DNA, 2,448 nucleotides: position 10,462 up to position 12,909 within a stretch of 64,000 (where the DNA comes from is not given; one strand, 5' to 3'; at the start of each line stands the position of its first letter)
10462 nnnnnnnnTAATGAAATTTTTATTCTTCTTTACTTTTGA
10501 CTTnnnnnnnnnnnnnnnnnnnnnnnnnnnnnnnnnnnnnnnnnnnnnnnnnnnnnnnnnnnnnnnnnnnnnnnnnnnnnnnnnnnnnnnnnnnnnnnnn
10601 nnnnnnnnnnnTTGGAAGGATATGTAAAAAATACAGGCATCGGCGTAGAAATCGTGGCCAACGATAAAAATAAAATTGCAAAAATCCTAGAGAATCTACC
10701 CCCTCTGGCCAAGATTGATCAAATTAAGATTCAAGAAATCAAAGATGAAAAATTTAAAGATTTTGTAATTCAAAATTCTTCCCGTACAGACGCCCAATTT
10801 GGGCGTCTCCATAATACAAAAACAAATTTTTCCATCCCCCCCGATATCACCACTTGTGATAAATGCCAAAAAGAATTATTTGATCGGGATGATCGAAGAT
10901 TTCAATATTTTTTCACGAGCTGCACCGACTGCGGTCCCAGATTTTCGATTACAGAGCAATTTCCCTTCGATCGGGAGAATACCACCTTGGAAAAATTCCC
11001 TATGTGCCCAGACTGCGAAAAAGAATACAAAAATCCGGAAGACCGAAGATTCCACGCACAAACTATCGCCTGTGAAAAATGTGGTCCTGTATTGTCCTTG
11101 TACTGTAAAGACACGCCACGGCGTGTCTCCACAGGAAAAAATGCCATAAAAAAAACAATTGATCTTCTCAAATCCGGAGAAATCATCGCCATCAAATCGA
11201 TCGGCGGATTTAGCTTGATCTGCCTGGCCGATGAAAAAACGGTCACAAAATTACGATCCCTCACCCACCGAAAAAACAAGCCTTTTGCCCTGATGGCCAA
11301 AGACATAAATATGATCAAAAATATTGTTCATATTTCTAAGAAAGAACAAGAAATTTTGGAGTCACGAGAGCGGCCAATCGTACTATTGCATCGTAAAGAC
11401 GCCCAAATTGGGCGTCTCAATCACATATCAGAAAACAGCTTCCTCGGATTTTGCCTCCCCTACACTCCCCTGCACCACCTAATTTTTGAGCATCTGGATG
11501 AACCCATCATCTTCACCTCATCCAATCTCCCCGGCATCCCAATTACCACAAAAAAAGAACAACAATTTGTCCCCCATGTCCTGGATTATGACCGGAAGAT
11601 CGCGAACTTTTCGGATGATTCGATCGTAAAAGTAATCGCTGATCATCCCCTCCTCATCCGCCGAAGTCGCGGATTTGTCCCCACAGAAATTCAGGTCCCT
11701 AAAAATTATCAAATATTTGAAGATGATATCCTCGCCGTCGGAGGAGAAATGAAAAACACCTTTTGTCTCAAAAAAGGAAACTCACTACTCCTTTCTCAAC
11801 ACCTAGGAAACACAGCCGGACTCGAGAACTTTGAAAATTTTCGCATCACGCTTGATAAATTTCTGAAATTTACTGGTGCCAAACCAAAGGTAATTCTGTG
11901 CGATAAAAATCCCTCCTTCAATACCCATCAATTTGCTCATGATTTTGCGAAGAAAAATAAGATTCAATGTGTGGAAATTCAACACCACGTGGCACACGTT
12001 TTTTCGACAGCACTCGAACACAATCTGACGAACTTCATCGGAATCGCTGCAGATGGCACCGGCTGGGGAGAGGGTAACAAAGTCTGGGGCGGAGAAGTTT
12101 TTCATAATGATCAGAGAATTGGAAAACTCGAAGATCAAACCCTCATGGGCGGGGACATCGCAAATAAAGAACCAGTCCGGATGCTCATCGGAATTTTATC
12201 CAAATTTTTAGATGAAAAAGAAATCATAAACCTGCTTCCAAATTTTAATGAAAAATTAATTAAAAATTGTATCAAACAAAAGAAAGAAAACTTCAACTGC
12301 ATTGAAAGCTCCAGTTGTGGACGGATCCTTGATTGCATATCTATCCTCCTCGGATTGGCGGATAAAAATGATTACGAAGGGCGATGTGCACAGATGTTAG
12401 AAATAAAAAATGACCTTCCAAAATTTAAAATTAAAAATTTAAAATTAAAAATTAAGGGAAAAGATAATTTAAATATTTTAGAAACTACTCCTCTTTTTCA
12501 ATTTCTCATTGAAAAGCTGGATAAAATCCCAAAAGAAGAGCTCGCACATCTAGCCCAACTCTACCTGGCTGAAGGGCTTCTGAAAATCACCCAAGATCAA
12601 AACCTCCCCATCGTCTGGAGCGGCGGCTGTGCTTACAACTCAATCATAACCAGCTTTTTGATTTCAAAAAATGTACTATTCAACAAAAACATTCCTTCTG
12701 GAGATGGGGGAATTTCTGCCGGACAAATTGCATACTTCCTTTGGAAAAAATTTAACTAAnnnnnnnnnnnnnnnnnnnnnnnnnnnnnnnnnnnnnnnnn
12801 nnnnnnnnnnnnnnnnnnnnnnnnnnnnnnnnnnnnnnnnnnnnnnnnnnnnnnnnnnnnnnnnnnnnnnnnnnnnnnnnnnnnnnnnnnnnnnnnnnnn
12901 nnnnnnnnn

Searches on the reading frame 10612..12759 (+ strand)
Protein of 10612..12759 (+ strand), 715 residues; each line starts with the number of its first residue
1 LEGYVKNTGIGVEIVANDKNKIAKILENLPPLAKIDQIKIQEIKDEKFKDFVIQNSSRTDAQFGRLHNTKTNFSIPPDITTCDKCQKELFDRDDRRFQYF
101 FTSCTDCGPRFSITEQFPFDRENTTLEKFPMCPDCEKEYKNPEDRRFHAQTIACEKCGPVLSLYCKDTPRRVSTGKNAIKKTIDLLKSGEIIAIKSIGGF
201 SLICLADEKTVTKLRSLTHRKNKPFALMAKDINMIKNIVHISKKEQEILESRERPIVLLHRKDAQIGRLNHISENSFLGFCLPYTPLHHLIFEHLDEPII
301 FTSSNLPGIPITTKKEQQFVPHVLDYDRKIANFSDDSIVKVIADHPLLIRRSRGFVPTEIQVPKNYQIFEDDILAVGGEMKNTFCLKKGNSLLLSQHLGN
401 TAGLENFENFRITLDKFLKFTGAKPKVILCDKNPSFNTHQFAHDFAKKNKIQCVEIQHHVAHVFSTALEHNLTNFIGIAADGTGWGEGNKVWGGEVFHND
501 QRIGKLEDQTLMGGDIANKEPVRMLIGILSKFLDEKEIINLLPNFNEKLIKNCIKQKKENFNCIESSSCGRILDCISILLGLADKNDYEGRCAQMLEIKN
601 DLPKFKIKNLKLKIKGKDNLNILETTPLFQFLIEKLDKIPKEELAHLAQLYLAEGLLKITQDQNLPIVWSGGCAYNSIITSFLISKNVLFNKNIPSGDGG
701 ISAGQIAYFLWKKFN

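Call 50: search_protein_families(library=pfam, proteins=[window:10612-12759:+], max_evalue=0.001)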
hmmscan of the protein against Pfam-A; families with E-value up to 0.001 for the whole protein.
window:10612-12759:+ (715 aa): 4 families
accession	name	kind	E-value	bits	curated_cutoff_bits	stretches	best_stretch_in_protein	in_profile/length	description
PF22521.2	HypF_C_2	-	4.1e-46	158.1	27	1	477-705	1-241/241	Carbamoyltransferase, Kae1-like Domain, second subdomain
PF07503.17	zf-HYPF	-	1.8e-32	111.3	23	2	131-163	1-33/34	HypF finger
PF01300.24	Sua5_yciO_yrdC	-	8.7e-31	107.2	25.1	1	185-352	2-178/178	Telomere recombination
PF17788.7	HypF_C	-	7e-28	97.7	23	1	371-469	4-99/99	HypF Kae1-like domain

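Call 52: search_solved_structures(query=window:10612-12759:+, show_alignments=1, max_evalue=1e-20)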
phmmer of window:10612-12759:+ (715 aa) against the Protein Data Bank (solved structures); distinct sequences matched with E-value up to 1e-20: 4.
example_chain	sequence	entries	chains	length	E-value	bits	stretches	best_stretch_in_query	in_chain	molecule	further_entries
4g9i_A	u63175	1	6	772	4.2e-133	448.6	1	2-706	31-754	Hydrogenase maturation protein HypF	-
3vth_A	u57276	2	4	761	2.2e-108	366.9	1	5-706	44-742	Hydrogenase maturation factor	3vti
3tsp_A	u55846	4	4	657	3.5e-86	293.5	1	72-705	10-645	Transcriptional regulatory protein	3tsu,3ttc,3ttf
3tsq_A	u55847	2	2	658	3.5e-86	293.5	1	72-705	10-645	Transcriptional regulatory protein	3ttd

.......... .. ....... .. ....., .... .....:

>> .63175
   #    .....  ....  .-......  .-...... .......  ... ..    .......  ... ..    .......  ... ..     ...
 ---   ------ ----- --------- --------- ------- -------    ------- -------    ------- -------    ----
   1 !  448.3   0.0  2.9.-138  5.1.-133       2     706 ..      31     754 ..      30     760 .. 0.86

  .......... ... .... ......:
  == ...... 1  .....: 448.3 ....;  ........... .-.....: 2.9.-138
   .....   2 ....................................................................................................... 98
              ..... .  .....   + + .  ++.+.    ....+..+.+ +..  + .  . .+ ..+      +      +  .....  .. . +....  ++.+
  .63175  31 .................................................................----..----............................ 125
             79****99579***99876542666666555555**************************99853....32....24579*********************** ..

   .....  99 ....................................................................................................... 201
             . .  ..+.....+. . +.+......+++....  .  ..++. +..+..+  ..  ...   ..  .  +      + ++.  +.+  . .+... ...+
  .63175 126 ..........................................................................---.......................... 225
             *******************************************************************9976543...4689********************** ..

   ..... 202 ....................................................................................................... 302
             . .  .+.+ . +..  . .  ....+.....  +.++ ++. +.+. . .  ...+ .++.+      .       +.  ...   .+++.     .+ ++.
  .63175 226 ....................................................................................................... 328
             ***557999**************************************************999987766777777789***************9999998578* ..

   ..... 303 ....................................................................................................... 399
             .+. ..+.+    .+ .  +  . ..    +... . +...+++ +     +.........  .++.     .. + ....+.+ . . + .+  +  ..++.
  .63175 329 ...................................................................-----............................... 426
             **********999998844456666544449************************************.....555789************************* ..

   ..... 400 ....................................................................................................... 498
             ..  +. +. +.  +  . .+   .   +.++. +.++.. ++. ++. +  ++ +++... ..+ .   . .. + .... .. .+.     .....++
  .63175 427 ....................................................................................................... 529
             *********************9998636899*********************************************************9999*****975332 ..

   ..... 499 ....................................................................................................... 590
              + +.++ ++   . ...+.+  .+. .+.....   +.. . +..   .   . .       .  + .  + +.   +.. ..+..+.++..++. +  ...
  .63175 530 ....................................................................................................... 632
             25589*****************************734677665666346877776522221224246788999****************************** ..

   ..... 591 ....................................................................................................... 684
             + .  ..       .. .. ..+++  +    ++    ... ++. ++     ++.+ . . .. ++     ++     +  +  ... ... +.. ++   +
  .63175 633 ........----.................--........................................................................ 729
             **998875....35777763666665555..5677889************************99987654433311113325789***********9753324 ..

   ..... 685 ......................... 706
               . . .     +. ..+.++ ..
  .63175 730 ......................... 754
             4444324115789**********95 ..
